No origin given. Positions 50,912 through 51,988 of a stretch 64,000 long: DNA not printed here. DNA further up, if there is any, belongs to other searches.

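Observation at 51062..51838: Orphan, sensor-less GGDEF-like protein with an AGEEI active-site variant inside the repeat-bounded segment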

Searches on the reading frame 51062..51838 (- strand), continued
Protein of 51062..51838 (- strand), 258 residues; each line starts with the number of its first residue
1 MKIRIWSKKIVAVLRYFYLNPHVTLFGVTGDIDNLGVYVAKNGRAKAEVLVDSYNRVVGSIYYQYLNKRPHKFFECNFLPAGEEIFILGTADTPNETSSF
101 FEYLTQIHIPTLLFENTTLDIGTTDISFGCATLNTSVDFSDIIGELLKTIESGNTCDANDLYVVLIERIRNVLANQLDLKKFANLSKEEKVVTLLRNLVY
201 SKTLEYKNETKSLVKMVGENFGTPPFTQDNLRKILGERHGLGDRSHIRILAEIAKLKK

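Call 23: find_encoding_contigs(protein=P0046, flank=6000, max_places=2)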
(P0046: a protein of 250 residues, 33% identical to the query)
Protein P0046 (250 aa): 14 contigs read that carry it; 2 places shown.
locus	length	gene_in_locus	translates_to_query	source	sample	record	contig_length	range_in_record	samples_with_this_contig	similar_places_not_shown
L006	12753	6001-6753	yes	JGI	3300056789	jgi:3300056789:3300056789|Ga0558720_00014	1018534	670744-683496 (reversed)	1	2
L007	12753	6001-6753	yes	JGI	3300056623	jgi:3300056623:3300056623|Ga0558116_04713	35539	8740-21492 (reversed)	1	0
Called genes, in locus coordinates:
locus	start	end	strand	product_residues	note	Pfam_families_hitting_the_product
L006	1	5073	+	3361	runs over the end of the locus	-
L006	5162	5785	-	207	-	-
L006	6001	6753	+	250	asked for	-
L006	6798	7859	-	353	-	PF02016:Peptidase_S66, PF17676:Peptidase_S66C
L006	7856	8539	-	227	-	PF03575:Peptidase_S51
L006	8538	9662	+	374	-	-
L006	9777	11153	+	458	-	PF08529:NusA_N, PF13184:KH_NusA_1st, PF26594:KH_NusA_2nd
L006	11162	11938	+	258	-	PF02096:60KD_IMP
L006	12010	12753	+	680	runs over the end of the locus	PF21760:SecD_1st, PF13616:Rotamase_3 (weak), PF00639:Rotamase (weak), PF13616:Rotamase_3, PF00639:Rotamase, PF22599:SecDF_P1_head, PF02355:SecD_SecF_C, PF03176:MMPL, +1 more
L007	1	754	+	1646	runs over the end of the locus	PF02018:CBM_4_9 (faint)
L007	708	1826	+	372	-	-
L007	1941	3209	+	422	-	-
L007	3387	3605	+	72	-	-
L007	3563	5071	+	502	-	-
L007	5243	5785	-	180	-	-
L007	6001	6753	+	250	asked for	-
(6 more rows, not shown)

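Call 24: find_encoding_contigs(protein=P0040, flank=6000, max_places=2)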
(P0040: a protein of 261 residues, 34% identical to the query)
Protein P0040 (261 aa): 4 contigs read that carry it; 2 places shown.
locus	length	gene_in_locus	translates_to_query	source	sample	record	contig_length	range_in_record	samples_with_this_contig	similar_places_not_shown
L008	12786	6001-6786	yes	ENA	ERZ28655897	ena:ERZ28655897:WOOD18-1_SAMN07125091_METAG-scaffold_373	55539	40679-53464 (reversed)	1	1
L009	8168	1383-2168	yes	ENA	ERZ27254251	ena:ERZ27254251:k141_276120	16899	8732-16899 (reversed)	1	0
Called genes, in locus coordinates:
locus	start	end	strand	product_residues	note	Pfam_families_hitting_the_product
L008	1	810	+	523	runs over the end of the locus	PF00239:Resolvase, PF07508:Recombinase, PF13408:Zn_ribbon_recom (weak)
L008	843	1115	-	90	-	PF01541:GIY-YIG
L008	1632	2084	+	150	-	-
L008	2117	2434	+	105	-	-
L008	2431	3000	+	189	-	PF01928:CYTH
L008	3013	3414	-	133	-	PF00072:Response_reg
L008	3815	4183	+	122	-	-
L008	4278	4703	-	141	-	PF00293:NUDIX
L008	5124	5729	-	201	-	PF03412:Peptidase_C39 (faint), PF13529:Peptidase_C39_2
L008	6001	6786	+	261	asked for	-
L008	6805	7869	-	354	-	PF02016:Peptidase_S66, PF17676:Peptidase_S66C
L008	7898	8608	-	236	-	PF03575:Peptidase_S51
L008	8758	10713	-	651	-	PF16927:HisKA_7TM (weak), PF00512:HisKA, PF02518:HATPase_c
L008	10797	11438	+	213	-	-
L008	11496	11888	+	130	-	-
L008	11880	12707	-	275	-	PF01040:UbiA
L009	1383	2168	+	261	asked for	-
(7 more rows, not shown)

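Call 29: find_related_loci(query=A1, collection=genome_contigs, flank=6000)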
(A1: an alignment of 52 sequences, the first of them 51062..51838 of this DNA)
Query A1 (258 aa) in genome_contigs; peptide patterns used: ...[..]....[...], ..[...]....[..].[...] (x = any residue, [..] = any of these).
130 stretches matched a pattern; 29 encode a relative of the query (tblastn E <= 1e-3); 29 distinct loci.
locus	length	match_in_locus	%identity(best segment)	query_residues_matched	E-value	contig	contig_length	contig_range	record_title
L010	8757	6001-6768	58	1-257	2e-100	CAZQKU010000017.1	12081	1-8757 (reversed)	MAG TPA_asm: uncultured Candidatus Saccharibacteria bacterium isolate binchicken_co3_590 genome assembly, contig: NODE_1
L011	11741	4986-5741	55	1-252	3e-90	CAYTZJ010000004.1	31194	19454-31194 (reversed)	MAG TPA_asm: uncultured Candidatus Saccharibacteria bacterium isolate SRP278252_co2_242 genome assembly, contig: NODE_28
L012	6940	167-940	50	1-258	5e-84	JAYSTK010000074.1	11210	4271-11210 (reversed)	MAG: Candidatus Kaiserbacteria bacterium isolate GFS_12429 GFS_12429_73, whole genome shotgun sequence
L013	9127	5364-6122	36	3-258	7e-44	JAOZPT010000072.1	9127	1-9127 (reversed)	MAG: Candidatus Zixiibacteriota bacterium isolate GMC4.metabat2.266 GMC4_11877_length_9127_cov_16.329475, whole genome s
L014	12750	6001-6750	36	1-258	4e-40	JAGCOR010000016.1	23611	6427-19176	MAG: Alphaproteobacteria bacterium isolate RGIG9983 Yak_Reticulum-3__c540090, whole genome shotgun sequence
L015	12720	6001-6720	34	4-243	1e-39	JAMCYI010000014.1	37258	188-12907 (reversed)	MAG: Patescibacteria group bacterium isolate FK_Sedi_B_Bin.358 NODE_3178_length_37258_cov_17.1466, whole genome shotgun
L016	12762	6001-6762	33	4-258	2e-36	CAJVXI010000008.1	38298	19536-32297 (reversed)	TPA_asm: uncultured bacterium isolate DRR093005_bin.15_MetaBAT_v2.12.1_MAG genome assembly, contig: NODE_509_length_3829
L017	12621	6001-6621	36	4-211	1e-35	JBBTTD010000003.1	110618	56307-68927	MAG: Patescibacteria group bacterium isolate H41-bin002_1 H41_bin002_1_000000000003, whole genome shotgun sequence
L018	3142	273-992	33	4-243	3e-35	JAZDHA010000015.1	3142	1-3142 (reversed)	MAG: bacterium isolate MEGAHIT-group-0.294 k141_3307186, whole genome shotgun sequence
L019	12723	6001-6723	32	4-244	3e-35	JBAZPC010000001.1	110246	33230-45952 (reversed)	MAG: Candidatus Paceibacterota bacterium isolate SO_2017_SWC_20 scaffold_206_c1_LP-4_2017, whole genome shotgun sequence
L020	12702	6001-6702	36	6-241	7e-35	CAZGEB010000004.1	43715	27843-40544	MAG TPA_asm: uncultured Candidatus Saccharibacteria bacterium isolate SRP278252_co2_93 genome assembly, contig: NODE_150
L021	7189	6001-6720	29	4-243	4e-34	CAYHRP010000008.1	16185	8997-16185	MAG TPA_asm: uncultured Gammaproteobacteria bacterium isolate ERP119705_co15_220 genome assembly, contig: NODE_3779_leng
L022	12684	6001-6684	33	4-232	9e-34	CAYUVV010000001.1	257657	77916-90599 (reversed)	MAG TPA_asm: uncultured Candidatus Saccharibacteria bacterium isolate SRP329715_co1_369 genome assembly, contig: NODE_18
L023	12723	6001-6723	30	4-244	3e-33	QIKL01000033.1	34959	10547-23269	MAG: Candidatus Uhrbacteria bacterium isolate SZUA-46 Ga0063293_10000533, whole genome shotgun sequence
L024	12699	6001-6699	34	5-241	7e-31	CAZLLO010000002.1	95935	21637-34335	MAG TPA_asm: uncultured Candidatus Saccharibacteria bacterium isolate SRP192927_co3_300 genome assembly, contig: NODE_29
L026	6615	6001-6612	35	9-214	3e-31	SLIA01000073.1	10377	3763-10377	MAG: Wenzhouxiangella sp. isolate CSSed165cm_180 CSSed16-5cm-24491, whole genome shotgun sequence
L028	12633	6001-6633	34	25-241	2e-29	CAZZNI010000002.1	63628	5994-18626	MAG TPA_asm: uncultured Gammaproteobacteria bacterium isolate SRP241326_co4_16 genome assembly, contig: NODE_744_length_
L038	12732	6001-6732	30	4-235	1e-26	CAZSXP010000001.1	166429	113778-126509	MAG TPA_asm: uncultured Gammaproteobacteria bacterium isolate SRP062349_co2_93 genome assembly, contig: NODE_41_length_1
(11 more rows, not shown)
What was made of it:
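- The family is rare: 29 loci among 185,579 GTDB species in a motif-limited scan (call 29).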

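Call 51: find_related_loci(query=A1, collection=viral_contigs, flank=6000)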
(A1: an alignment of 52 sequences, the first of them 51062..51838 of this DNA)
Query A1 (258 aa) in viral_contigs; peptide patterns used: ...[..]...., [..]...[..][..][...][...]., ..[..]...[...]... (x = any residue, [..] = any of these).
97 stretches matched a pattern, but none encodes a relative of the query by tblastn (E <= 1e-3).

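Call 53: search_protein_families(library=pfam, proteins=[P0064, P0112, P0120, P0097, P0107, P0121], max_evalue=0.01)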
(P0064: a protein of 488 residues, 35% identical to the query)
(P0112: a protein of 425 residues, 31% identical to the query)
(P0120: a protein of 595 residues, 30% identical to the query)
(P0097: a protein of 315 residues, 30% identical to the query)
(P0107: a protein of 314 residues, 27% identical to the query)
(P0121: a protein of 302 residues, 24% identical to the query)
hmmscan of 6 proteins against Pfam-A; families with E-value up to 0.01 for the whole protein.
P0064 (488 aa): 2 families
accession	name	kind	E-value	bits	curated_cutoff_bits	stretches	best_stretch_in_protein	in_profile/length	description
PF03575.23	Peptidase_S51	-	7.2e-31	107.9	23.9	1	263-452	2-200/206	Peptidase family S51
PF07685.20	GATase_3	-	9.8e-06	25.7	27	1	312-398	8-98/196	CobB/CobQ-like glutamine amidotransferase domain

P0112 (425 aa): 2 families
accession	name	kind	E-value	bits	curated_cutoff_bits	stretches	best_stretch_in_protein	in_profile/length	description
PF03575.23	Peptidase_S51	-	1.7e-31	109.9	23.9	1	203-396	1-201/206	Peptidase family S51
PF24330.1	DUF7499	-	0.0072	16.6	27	0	35-123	23-113/193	Family of unknown function (DUF7499)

P0120 (595 aa): 9 families
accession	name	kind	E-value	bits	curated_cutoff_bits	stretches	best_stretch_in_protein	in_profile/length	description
PF24814.1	WD40_Prp19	-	1.6e-10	40.9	320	0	341-395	171-226/281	Prp19 WD40 domain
PF25512.1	zf-CCCH_AtC3H23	-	8.3e-08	32.3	27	0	551-560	20-29/34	AtC3H23-like, CCCH zinc finger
PF13463.12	HTH_27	-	9.5e-07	29.4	22.2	0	345-360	22-37/68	Winged helix DNA-binding domain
PF11724.13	YvbH_ext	-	5.4e-06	27.1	22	0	118-144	22-48/61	YvbH-like oligomerisation region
PF22174.2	NMB1110-like_C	-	1.3e-05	25.4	27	0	236-268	13-46/69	Tail protein, C-terminal domain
PF22597.2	DYN_lid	-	3.3e-05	24.6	27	0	345-374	47-76/93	Dynein heavy chain, ATPase lid domain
PF02102.21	Peptidase_M35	-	5.4e-05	22.7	27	0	352-386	53-87/352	Deuterolysin metalloprotease (M35) family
PF17241.8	Retrotran_gag_4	-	0.0011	19.2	23.5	0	123-151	120-148/154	Ty5 Gag N-terminal region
PF15533.11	Ntox33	-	0.0015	19.5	28.4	0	103-117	37-51/65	Bacterial toxin 33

P0097 (315 aa): 0 families

P0107 (314 aa): 2 families
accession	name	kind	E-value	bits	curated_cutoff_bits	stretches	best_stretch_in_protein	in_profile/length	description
PF20772.2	TACO1_YebC_N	-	5.8e-26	91.2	36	1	5-76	1-71/73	TACO1/YebC protein N-terminal domain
PF01709.26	Transcrip_reg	-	2.7e-07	30.9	27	1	84-120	2-38/160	TACO1/YebC second and third domain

P0121 (302 aa): 0 families

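Call 57: search_protein_families(library=pfam, proteins=[L013:6154-8058:+, L026:4587-5471:+, L015:5292-5918:-, L004:5134-5742:-, L008:5124-5729:-, L001:5140-5559:-, L003:5297-5839:-], max_evalue=0.01)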
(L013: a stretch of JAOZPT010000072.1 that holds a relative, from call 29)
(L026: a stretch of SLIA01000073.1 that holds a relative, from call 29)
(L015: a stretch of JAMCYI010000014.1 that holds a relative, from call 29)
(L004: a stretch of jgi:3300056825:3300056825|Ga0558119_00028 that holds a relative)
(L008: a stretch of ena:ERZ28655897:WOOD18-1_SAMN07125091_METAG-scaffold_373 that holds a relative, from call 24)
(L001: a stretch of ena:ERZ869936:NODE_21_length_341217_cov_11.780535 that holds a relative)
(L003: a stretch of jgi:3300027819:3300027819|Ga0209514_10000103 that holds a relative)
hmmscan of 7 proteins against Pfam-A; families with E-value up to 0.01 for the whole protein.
L013:6154-8058:+ (634 aa): 7 families
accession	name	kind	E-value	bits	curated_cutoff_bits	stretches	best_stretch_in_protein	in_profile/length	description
PF00158.32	Sigma54_activat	-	5.3e-43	147.1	20.2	1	238-407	1-168/168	Sigma-54 interaction domain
PF09623.16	Cas_NE0113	-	5.9e-22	78.9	23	1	15-187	2-156/208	CRISPR-associated protein NE0113 (Cas_NE0113)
PF25601.1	AAA_lid_14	-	4.6e-20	71.7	27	1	412-496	1-84/87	AAA+ ATPase lid domain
PF14532.12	Sigma54_activ_2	-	1.2e-14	55.1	25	1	240-411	2-138/138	Sigma-54 interaction domain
PF07728.20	AAA_5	-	8.4e-06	26.3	22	1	264-388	2-126/139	AAA domain (dynein-related subfamily)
PF00004.35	AAA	-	0.00087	20.2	21.2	1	264-394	1-122/131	ATPase family associated with various cellular activities (AAA)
PF07724.20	AAA_2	-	0.0085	16.6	27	0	264-389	6-132/166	AAA domain (Cdc48 subfamily)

L026:4587-5471:+ (294 aa): 1 family
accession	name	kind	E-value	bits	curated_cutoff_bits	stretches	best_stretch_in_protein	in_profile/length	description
PF00078.32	RVT_1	-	1.5e-15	57.9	29.6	1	44-204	3-174/205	Reverse transcriptase (RNA-dependent DNA polymerase)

L015:5292-5918:- (208 aa): 1 family
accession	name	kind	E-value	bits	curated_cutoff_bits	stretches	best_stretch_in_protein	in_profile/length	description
PF06042.17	NTP_transf_6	-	1.3e-53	181.6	25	1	39-202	2-159/159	Nucleotidyltransferase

L004:5134-5742:- (202 aa): 0 families

L008:5124-5729:- (201 aa): 3 families
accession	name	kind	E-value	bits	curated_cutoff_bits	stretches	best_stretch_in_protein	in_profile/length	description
PF13529.12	Peptidase_C39_2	-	3.4e-13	50.8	24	1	4-172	1-142/143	Peptidase_C39 like family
PF03412.21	Peptidase_C39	-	1.8e-05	25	22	1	7-76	3-73/133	Peptidase C39 family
PF09778.15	Guanylate_cyc_2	-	0.0063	16.3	28.1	0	11-147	6-137/212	Guanylylate cyclase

L001:5140-5559:- (139 aa): 0 families

L003:5297-5839:- (180 aa): 1 family
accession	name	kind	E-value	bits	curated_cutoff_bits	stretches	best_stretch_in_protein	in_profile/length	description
PF16743.10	PliI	-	0.0044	17.1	27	1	74-116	61-95/123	Periplasmic lysozyme inhibitor of I-type lysozyme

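Call 58: find_encoding_contigs(protein=P0047, flank=6000, max_places=3)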
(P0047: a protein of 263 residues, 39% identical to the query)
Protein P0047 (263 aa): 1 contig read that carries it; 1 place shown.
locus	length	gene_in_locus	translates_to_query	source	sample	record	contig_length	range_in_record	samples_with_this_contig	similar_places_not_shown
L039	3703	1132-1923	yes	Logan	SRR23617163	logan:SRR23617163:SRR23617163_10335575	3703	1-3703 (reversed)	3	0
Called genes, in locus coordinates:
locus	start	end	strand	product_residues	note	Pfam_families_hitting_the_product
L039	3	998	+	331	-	?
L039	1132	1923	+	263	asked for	-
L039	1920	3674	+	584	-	PF09623:Cas_NE0113, PF00158:Sigma54_activat, PF14532:Sigma54_activ_2 (weak), PF07728:AAA_5, PF25601:AAA_lid_14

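Call 59: find_encoding_contigs(protein=P0045, flank=6000, max_places=3)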
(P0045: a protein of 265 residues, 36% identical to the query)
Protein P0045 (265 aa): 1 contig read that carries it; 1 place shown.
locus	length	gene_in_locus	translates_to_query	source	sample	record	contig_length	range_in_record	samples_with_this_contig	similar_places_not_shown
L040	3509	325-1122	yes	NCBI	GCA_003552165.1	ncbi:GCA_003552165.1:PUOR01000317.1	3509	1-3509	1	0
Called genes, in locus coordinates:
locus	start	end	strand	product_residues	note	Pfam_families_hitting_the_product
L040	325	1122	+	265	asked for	-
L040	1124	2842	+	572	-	PF09623:Cas_NE0113, PF00158:Sigma54_activat, PF14532:Sigma54_activ_2, PF07728:AAA_5 (weak), PF25601:AAA_lid_14, PF02954:HTH_8 (weak)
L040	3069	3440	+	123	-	-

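Call 60: find_encoding_contigs(protein=P0050, flank=6000, max_places=3)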
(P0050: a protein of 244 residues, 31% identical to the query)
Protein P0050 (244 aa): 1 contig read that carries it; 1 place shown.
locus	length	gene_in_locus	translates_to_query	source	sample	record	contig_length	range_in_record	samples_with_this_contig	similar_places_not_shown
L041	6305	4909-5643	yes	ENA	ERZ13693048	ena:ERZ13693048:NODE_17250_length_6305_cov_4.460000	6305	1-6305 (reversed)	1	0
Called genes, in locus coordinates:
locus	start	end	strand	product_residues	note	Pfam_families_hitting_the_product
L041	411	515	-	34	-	-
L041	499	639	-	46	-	-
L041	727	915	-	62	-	-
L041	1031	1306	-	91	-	-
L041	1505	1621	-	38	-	-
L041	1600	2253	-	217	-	PF00899:ThiF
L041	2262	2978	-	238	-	-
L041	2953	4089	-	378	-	-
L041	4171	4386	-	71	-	-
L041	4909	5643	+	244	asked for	-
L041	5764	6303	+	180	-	?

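Call 67: search_protein_families(library=padloc, proteins=[L038:6756-7475:+, L038:7468-8616:+, L038:8613-9380:+, L013:6154-8058:+, L038:5935-6759:+, L013:5319-6131:+], max_evalue=0.01)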
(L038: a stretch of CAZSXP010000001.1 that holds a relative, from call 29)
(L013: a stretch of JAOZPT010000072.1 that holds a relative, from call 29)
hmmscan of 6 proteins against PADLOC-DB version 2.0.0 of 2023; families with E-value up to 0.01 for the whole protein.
L038:6756-7475:+ (239 aa): 0 families

L038:7468-8616:+ (382 aa): 0 families

L038:8613-9380:+ (255 aa): 1 family
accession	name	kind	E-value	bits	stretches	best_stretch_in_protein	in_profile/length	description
PDLC04134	mad2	-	6.1e-07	26.6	1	53-251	290-442/492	mads_2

L013:6154-8058:+ (634 aa): 18 families
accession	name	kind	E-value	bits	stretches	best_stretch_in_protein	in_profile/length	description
PDLC01995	RtcR_PspF2--CARF_AAA_HTH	-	1.8e-64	216.6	1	95-498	63-425/481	-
PDLC01904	CARF5--CARF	-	6.2e-47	159.1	1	3-222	1-222/351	-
PDLC01909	CARF5--CARF_TM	-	2.7e-45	153.5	1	3-234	5-238/340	-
PDLC01994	RtcR_PspF1--CARF_AAA_HTH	-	2.1e-35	120.7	1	243-476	165-390/468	-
PDLC01993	RtcR--CARF_AAA_HTH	-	6.9e-35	118.4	1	238-480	182-430/523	-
PDLC01299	Csx1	-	5e-33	112.9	1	6-186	1-166/193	CAS-III; associated_signaling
PDLC01354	Csx1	-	1.2e-32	111.4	1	3-218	1-188/189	CAS-III; associated_signaling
PDLC01036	WYL/Csx1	-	2.4e-28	97.7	1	4-207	3-169/279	CARF+WYL C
PDLC01633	Csx1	-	4.4e-24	83.1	1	15-218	2-172/177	CAS-III; associated_signaling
PDLC01851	CARF3--CARF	-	6.6e-11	40.1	1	4-201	2-172/279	-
PDLC01855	CARF3--CARF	-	5.6e-09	34.1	1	88-214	72-196/288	-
PDLC03838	DolB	-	2.7e-08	31.5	1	220-469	122-363/375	-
PDLC01336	Csx1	-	4.3e-06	25.1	1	93-161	59-121/123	CAS-III; associated_signaling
PDLC01907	CARF5--CARF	-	0.00013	19.3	0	4-44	2-38/325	-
PDLC04232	IetA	-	0.00057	17.4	0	422-481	251-308/330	-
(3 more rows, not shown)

L038:5935-6759:+ (274 aa): 0 families

L013:5319-6131:+ (270 aa): 0 families
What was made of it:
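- Closest known: mCpol. Same: One branch of this family is paired with a CARF5-type domain, the CARF type that also best matches CARF-TM models (call 67).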
